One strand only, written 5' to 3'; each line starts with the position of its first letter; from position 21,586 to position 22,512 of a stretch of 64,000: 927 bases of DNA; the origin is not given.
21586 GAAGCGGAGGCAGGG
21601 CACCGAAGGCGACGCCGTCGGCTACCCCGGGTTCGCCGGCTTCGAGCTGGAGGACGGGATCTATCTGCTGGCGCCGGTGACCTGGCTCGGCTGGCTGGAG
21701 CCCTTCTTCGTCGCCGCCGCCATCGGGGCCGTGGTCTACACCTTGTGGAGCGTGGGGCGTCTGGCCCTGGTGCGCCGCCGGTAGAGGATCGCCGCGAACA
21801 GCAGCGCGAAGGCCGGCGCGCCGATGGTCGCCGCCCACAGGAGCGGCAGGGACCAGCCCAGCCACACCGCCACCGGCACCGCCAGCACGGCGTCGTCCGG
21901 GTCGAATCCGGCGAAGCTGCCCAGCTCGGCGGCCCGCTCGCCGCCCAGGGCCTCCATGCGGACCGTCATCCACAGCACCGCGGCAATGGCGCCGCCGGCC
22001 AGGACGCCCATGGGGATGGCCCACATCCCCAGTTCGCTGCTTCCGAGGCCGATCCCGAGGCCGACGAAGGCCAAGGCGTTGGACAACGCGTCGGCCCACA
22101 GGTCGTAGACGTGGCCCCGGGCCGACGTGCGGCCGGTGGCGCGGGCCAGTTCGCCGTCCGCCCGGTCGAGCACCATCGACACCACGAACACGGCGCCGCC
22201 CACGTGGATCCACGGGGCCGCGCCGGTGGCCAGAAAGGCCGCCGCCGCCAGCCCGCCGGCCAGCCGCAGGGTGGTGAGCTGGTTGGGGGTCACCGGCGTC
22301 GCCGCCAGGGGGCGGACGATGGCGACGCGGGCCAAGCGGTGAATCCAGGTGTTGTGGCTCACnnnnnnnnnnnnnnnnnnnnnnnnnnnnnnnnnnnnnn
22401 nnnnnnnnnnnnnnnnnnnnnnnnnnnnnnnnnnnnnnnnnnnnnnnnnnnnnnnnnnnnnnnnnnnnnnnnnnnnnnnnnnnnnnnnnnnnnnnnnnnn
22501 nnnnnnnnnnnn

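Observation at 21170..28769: Phosphonate head-group biosynthesis/transfer module embedded inside the hopanoid (hpn) supercluster: candidate phosphono-hopanoid or hopanoid-linked phosphonolipid pathway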

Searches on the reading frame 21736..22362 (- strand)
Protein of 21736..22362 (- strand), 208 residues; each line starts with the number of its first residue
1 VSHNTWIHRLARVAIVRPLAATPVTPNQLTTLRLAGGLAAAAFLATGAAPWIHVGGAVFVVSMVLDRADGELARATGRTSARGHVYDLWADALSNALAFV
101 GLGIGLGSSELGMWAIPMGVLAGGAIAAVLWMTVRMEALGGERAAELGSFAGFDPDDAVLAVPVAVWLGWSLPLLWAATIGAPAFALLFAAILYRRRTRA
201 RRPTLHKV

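Call 6: search_protein_families(library=pfam, proteins=[window:21736-22362:-], max_evalue=0.01)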
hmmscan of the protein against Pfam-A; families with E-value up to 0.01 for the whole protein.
window:21736-22362:- (208 aa): 1 family
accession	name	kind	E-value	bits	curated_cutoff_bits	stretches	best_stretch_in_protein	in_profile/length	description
PF01066.26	CDP-OH_P_transf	-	4.7e-13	50.2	22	1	25-135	3-109/152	CDP-alcohol phosphatidyltransferase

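Call 7: search_protein_families(library=ncbifam, proteins=[window:21736-22362:-], max_evalue=0.01)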
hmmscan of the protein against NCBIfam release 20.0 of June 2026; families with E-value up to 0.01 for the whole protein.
window:21736-22362:- (208 aa): 7 families
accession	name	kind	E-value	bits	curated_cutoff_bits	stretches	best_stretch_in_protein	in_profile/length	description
NF040950.1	archin_ph_syn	equivalog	5.5e-14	52.5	180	1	14-142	14-136/191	archaetidylinositol phosphate synthase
NF045883.1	PIPSynth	equivalog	3.8e-07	30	170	1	16-103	15-100/197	phosphatidylinositol phosphate synthase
NF041135.1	IPPtranDIPPsyn_Thcocales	equivalog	1.8e-06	27.2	580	1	22-114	248-336/419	bifunctional L-myo-inositol-1-phosphate cytidylyltransferase/CDP-L-myo-inositol myo-inositolphosphotransferase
NF052561.1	PIPSynBT1523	equivalog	0.00026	20.8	350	1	15-104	16-112/232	hypothetical protein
NF053678.1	ClpnSynClsA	equivalog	0.0004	20.6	240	1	25-137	5-111/180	cardiolipin synthase ClsA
TIGR00473.1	pssA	equivalog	0.0022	18.1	107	1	53-95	21-63/153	CDP-diacylglycerol--serine O-phosphatidyltransferase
TIGR00560.1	pgsA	equivalog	0.0061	17.1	109.1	1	25-102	3-83/183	CDP-diacylglycerol--glycerol-3-phosphate 3-phosphatidyltransferase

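Call 56: search_solved_structures(query=window:21736-22362:-, max_evalue=0.01, show_alignments=2)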
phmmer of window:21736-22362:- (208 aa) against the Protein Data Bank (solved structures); distinct sequences matched with E-value up to 0.01: 3.
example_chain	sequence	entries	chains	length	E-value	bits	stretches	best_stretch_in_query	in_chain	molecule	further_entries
4o6m_A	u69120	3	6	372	4.9e-05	26.5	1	7-124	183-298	AF2299, a CDP-alcohol phosphotransferase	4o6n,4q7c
4mnd_A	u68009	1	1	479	0.0014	21.7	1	21-96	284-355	CTP L-myo-inositol-1-phosphate cytidylyltransferase/CDP-L-myo-inositol myo-inositolphospho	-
8gyw_B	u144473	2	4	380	0.005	19.9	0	45-105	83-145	Choline/ethanolaminephosphotransferase 1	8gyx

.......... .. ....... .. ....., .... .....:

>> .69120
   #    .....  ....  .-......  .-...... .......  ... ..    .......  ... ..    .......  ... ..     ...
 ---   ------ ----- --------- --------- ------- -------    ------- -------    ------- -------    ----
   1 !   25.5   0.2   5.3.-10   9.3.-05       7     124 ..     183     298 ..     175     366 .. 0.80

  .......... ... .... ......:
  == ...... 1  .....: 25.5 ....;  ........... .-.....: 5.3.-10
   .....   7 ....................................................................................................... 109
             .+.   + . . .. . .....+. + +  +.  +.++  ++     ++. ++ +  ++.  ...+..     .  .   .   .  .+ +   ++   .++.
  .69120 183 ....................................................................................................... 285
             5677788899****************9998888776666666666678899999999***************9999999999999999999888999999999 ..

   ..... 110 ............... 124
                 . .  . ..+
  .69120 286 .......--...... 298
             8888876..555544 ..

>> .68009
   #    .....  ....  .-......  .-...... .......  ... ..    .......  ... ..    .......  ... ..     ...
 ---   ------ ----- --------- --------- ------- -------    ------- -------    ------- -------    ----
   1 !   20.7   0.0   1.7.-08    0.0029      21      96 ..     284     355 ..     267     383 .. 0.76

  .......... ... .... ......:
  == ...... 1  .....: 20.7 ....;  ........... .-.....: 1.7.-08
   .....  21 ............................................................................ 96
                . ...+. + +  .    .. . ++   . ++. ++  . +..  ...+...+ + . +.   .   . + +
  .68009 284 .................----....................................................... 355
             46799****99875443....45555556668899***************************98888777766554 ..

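Call 83: find_homologous_proteins(query=window:21736-22362:-, max_evalue=1e-10)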
Query window:21736-22362:- (208 aa): 1152 proteins with E <= 1e-10 among 8000 candidates; the best 120 are listed.
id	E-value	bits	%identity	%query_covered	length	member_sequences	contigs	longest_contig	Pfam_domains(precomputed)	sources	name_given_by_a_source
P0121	2.2e-126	438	100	100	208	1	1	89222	PF01066.27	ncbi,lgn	-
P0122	6.0e-78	279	69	93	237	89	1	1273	PF01066.27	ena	-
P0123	6.1e-77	276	67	97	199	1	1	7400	PF01066.27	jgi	jgi:phosphatidylglycerophosphate synthase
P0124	1.8e-76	275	70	80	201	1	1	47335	PF01066.27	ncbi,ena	-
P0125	4.5e-76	273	64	98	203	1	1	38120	PF01066.27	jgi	-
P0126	1.8e-75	271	67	87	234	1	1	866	PF01066.27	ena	-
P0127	9.1e-75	269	67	97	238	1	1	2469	PF01066.27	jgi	-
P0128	1.6e-74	268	67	98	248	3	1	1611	PF01066.27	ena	-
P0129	2.6e-74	268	64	84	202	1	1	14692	PF01066.27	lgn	-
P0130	3.2e-74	267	67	97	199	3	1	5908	PF01066.27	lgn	-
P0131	3.9e-74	267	67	87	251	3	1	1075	PF01066.27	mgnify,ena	mgnify:CR=1 FL=1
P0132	4.7e-74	267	66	97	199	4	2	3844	PF01066.27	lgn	-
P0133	6.7e-74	266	66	96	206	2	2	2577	PF01066.27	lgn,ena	-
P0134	7.3e-74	266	66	83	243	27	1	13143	PF01066.27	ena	-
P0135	8.2e-74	266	62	98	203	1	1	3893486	PF01066.27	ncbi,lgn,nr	ncbi:CDP-alcohol phosphatidyltransferase family protein [Thalassospiraceae bacterium LMO-JJ14]|nr:CD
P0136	1.3e-73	265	64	98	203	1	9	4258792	PF01066.27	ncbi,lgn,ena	-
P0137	1.5e-73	265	67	96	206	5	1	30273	PF01066.27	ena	-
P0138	1.5e-73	265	64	88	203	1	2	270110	PF01066.27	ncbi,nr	ncbi:MAG: CDP-alcohol phosphatidyltransferase family protein [Rhodospirillales bacterium]|nr:CDP-alc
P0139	2.1e-73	265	64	94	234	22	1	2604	PF01066.27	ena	-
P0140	2.5e-73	264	66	94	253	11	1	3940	PF01066.27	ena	-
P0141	2.6e-73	264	66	96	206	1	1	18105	PF01066.27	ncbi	-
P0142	4.8e-73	263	64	97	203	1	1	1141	PF01066.27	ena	-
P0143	6.3e-73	263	63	98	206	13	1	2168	PF01066.27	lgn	-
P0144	8.1e-73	263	63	98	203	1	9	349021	PF01066.27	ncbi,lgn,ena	ncbi:MAG: CDP-alcohol phosphatidyltransferase family protein [Rhodospirillales bacterium]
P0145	1.1e-72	262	65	96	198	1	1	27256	PF01066.27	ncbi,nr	ncbi:MAG: CDP-alcohol phosphatidyltransferase family protein [Rhodobacterales bacterium]|nr:CDP-alco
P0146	1.2e-72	262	63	98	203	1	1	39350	PF01066.27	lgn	-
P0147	1.6e-72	262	61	99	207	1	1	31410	PF01066.27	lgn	-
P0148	1.6e-72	262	61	97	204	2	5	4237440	PF01066.27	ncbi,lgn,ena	-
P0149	1.8e-72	262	64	95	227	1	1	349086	PF01066.27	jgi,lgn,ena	-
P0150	1.8e-72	261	63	88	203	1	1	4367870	PF01066.27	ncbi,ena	-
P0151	2.0e-72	261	63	97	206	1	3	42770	PF01066.27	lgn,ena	-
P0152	4.7e-72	260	66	84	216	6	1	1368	PF01066.27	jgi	-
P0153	7.5e-72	259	63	88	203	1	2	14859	PF01066.27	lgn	-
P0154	8.2e-72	259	62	97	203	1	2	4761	PF01066.27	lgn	-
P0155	1.1e-71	259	63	84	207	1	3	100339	PF01066.27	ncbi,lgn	-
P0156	1.2e-71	259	71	84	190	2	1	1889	PF01066.27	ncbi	-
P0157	1.3e-71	259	64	96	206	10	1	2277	PF01066.27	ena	-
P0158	1.4e-71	259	60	97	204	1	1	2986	PF01066.27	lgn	-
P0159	1.5e-71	258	67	96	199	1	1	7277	PF01066.27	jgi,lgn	jgi:phosphatidylglycerophosphate synthase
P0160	1.6e-71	258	62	98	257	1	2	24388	PF01066.27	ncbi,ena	-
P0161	1.7e-71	258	62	88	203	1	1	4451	PF01066.27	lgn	-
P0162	2.1e-71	258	61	97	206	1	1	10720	PF01066.27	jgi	jgi:archaetidylinositol phosphate synthase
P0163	2.1e-71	258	64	88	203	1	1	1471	PF01066.27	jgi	-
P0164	2.2e-71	258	61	97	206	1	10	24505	PF01066.27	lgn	-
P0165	2.2e-71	258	65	94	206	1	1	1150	PF01066.27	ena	-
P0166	2.3e-71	258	62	94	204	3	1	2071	PF01066.27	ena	-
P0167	2.5e-71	258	65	96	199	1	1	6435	PF01066.27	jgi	jgi:phosphatidylglycerophosphate synthase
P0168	2.8e-71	258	62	84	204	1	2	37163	PF01066.27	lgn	-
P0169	4.2e-71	257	60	98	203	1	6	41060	PF01066.27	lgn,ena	-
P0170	5.1e-71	257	62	95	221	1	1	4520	PF01066.27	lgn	-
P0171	5.2e-71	257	66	95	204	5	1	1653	PF01066.27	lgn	-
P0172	5.5e-71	257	65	94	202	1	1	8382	PF01066.27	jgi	-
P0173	6.5e-71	256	62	97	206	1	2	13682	PF01066.27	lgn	-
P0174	6.5e-71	256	63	84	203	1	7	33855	PF01066.27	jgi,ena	-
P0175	8.0e-71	256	63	88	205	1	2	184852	PF01066.27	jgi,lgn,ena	-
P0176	9.7e-71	256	61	88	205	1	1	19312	PF01066.27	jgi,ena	-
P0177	1.1e-70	256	60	94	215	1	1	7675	PF01066.27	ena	-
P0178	1.2e-70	256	62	84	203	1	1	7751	PF01066.27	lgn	-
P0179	1.6e-70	255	63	84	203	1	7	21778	PF01066.27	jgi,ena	-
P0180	2.4e-70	255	63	84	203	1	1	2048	PF01066.27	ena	-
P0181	3.3e-70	254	65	96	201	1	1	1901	PF01066.27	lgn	-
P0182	3.7e-70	254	63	84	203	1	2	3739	PF01066.27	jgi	-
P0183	4.1e-70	254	62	94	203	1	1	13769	PF01066.27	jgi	jgi:archaetidylinositol phosphate synthase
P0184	5.3e-70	253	60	97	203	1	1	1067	PF01066.27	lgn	-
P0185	5.9e-70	253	65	96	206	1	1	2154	PF01066.27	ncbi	-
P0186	7.0e-70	253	65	94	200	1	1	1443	PF01066.27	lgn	-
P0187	1.1e-69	252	61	95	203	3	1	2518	PF01066.27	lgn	-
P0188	1.2e-69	252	63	96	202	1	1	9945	PF01066.27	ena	-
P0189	1.3e-69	252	61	98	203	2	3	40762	PF01066.27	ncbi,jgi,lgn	jgi:phosphatidylglycerophosphate synthase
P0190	2.3e-69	251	65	95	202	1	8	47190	PF01066.27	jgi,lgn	jgi:archaetidylinositol phosphate synthase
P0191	2.4e-69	251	62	97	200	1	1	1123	PF01066.27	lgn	-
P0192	2.5e-69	251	63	94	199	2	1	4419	PF01066.27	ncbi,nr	ncbi:MAG: CDP-alcohol phosphatidyltransferase family protein [Alphaproteobacteria bacterium]|nr:CDP-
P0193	2.6e-69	251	64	94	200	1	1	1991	PF01066.27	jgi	jgi:phosphatidylglycerophosphate synthase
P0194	2.7e-69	251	65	95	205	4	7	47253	PF01066.27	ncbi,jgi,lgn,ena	-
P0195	2.7e-69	251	63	89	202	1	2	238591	PF01066.27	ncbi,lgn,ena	-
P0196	3.2e-69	251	61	94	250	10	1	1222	PF01066.27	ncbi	-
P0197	3.2e-69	251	59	100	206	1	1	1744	PF01066.27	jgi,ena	-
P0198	4.1e-69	251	66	84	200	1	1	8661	PF01066.27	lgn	-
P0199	5.1e-69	250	61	88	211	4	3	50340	PF01066.27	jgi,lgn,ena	-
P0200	5.4e-69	250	67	89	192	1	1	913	PF01066.27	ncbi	-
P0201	9.9e-69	249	60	98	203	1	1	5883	PF01066.27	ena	-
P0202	1.1e-68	249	64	83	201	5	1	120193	PF01066.27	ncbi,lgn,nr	ncbi:MAG: CDP-alcohol phosphatidyltransferase family protein [Rhodospirillales bacterium]|nr:CDP-alc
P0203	1.4e-68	249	61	94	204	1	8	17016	PF01066.27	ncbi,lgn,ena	-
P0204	1.5e-68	249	63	96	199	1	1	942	PF01066.27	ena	-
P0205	2.3e-68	248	68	94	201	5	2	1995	PF01066.27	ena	-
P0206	2.3e-68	248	60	98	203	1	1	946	PF01066.27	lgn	-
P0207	2.6e-68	248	69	86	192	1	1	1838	PF01066.27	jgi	jgi:phosphatidylserine synthase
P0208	2.7e-68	248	62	96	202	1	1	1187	PF01066.27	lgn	-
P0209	2.7e-68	248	60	95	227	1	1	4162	PF01066.27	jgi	-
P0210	3.0e-68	248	63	96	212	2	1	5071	PF01066.27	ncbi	-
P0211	3.3e-68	248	63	96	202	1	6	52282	PF01066.27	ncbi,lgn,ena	-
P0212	3.3e-68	248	63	97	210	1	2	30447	PF01066.27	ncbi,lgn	-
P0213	3.6e-68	247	67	84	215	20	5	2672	PF01066.27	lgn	-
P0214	3.9e-68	247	61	82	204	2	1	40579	PF01066.27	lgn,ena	-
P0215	4.4e-68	247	59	95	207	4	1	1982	PF01066.27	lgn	-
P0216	6.1e-68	247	62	94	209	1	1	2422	PF01066.27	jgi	jgi:phosphatidylglycerophosphate synthase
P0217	6.1e-68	247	64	94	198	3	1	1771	PF01066.27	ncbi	-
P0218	6.3e-68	247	58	98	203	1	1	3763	PF01066.27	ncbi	-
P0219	6.3e-68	247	59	96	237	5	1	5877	PF01066.27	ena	-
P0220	7.3e-68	246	64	81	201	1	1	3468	PF01066.27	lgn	-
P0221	7.7e-68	246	58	98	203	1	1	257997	PF01066.27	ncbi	ncbi:MAG: CDP-alcohol phosphatidyltransferase family protein [Rhodospirillales bacterium]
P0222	7.7e-68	246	63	96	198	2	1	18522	PF01066.27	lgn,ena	-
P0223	8.0e-68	246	62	97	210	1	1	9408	PF01066.27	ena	-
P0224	8.1e-68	246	59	98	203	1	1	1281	PF01066.27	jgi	jgi:phosphatidylglycerophosphate synthase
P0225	1.0e-67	246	63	100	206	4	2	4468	PF01066.27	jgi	jgi:phosphatidylglycerophosphate synthase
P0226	1.1e-67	246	60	98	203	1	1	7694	PF01066.27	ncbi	-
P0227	1.3e-67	246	61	96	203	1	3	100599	PF01066.27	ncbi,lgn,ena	-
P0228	1.4e-67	246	62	98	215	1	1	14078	PF01066.27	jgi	jgi:archaetidylinositol phosphate synthase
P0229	1.4e-67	246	60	98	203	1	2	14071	PF01066.27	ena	-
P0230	1.5e-67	245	61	95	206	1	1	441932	PF01066.27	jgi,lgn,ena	-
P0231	1.5e-67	245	63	96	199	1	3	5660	PF01066.27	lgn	-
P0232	1.6e-67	245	65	96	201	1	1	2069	PF01066.27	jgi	jgi:phosphatidylglycerophosphate synthase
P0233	1.7e-67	245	61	84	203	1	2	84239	PF01066.27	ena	-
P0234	1.8e-67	245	62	97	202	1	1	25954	PF01066.27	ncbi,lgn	-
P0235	1.8e-67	245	60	94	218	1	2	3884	PF01066.27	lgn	-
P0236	2.0e-67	245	65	94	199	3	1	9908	PF01066.27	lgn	-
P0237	2.1e-67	245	60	98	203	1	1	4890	PF01066.27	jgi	-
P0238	2.5e-67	245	54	100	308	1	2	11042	PF01066.27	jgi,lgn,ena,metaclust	metaclust:\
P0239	2.6e-67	245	63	96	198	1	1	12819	PF01066.27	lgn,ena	-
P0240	2.6e-67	245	63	84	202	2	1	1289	PF01066.27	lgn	-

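Call 84: find_encoding_contigs(protein=P0135, flank=10000, max_places=1)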
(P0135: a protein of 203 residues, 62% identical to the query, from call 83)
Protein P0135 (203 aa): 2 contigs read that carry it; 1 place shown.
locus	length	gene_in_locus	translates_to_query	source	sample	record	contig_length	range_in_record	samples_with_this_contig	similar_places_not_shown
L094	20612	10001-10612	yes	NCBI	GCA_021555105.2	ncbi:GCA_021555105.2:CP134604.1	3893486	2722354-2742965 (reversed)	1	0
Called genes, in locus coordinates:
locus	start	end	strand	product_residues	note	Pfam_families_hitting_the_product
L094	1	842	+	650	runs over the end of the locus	PF13249:SQHop_cyclase_N, PF13243:SQHop_cyclase_C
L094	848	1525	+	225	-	PF01048:PNP_UDP_1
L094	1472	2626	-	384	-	PF04055:Radical_SAM, PF11946:DUF3463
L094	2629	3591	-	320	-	PF02401:LYTB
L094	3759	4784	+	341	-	PF01073:3Beta_HSD, PF01370:Epimerase, PF05368:NmrA, PF16363:GDP_Man_Dehyd, PF13460:NAD_binding_10, PF07993:NAD_binding_4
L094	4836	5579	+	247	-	PF00483:NTP_transferase (weak), PF12804:NTP_transf_3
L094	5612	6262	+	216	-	PF02798:GST_N, PF13417:GST_N_3, PF13409:GST_N_2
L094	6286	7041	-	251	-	PF05721:PhyH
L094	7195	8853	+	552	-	PF13714:PEP_mutase, PF12804:NTP_transf_3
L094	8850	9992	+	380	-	PF02776:TPP_enzyme_N (weak), PF02775:TPP_enzyme_C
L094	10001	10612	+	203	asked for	PF01066:CDP-OH_P_transf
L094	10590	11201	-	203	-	PF01066:CDP-OH_P_transf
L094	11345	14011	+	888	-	PF03176:MMPL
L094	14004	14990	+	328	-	PF03706:LPG_synthase_TM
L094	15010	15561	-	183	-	PF05494:MlaC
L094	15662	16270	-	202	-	PF05494:MlaC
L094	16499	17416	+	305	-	PF04333:MlaA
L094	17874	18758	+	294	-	PF04542:Sigma70_r2, PF04545:Sigma70_r4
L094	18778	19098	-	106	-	PF06233:Usg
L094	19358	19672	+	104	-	PF00166:Cpn10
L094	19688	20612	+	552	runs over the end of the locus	-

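Call 85: find_encoding_contigs(protein=P0148, flank=10000, max_places=1)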
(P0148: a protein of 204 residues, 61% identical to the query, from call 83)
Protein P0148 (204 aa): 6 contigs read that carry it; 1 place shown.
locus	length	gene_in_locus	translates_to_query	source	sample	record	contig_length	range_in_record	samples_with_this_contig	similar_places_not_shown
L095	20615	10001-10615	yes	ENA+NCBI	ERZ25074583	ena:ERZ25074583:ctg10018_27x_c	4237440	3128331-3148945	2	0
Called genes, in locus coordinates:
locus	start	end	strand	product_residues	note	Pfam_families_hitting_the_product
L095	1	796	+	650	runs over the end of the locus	PF00432:Prenyltrans (faint), PF13249:SQHop_cyclase_N, PF13243:SQHop_cyclase_C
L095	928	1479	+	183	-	PF01048:PNP_UDP_1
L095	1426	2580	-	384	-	PF04055:Radical_SAM, PF11946:DUF3463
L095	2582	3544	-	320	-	PF02401:LYTB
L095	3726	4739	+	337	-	PF01073:3Beta_HSD, PF01370:Epimerase, PF05368:NmrA, PF16363:GDP_Man_Dehyd, PF13460:NAD_binding_10, PF07993:NAD_binding_4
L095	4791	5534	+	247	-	PF00483:NTP_transferase (weak), PF12804:NTP_transf_3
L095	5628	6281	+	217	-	PF02798:GST_N, PF13417:GST_N_3, PF13409:GST_N_2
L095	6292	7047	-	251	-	PF05721:PhyH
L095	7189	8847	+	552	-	PF13714:PEP_mutase, PF12804:NTP_transf_3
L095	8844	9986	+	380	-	PF02776:TPP_enzyme_N (weak), PF02775:TPP_enzyme_C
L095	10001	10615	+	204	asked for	PF01066:CDP-OH_P_transf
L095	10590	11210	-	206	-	PF01066:CDP-OH_P_transf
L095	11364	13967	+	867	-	PF03176:MMPL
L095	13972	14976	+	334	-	PF03706:LPG_synthase_TM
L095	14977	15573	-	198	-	PF05494:MlaC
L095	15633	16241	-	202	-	PF05494:MlaC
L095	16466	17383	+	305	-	PF04333:MlaA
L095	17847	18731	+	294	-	PF04542:Sigma70_r2, PF04545:Sigma70_r4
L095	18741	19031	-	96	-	PF06233:Usg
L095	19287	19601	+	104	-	PF00166:Cpn10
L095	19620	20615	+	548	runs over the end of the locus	PF00118:Cpn60_TCP1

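Call 86: find_encoding_contigs(protein=P0145, flank=10000, max_places=1)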
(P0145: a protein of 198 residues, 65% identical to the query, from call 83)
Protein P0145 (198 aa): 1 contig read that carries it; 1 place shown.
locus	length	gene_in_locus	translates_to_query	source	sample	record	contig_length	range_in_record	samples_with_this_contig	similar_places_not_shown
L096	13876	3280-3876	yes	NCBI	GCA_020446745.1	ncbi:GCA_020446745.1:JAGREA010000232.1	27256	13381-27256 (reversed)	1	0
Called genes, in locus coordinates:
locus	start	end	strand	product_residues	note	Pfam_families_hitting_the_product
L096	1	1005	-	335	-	PF19363:DUF5939 (weak)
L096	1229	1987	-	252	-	PF05721:PhyH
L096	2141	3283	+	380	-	PF02776:TPP_enzyme_N, PF02775:TPP_enzyme_C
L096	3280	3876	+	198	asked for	PF01066:CDP-OH_P_transf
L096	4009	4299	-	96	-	PF11625:DUF3253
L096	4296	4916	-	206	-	PF01066:CDP-OH_P_transf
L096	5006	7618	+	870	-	PF03176:MMPL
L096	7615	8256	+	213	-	PF01066:CDP-OH_P_transf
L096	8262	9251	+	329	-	PF03706:LPG_synthase_TM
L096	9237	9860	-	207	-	PF05494:MlaC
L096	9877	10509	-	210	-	PF05494:MlaC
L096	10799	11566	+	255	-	PF04333:MlaA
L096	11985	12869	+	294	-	PF00140:Sigma70_r1_2 (weak), PF04542:Sigma70_r2, PF04545:Sigma70_r4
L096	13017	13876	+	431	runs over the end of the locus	PF07690:MFS_1, PF00083:Sugar_tr (weak), PF07690:MFS_1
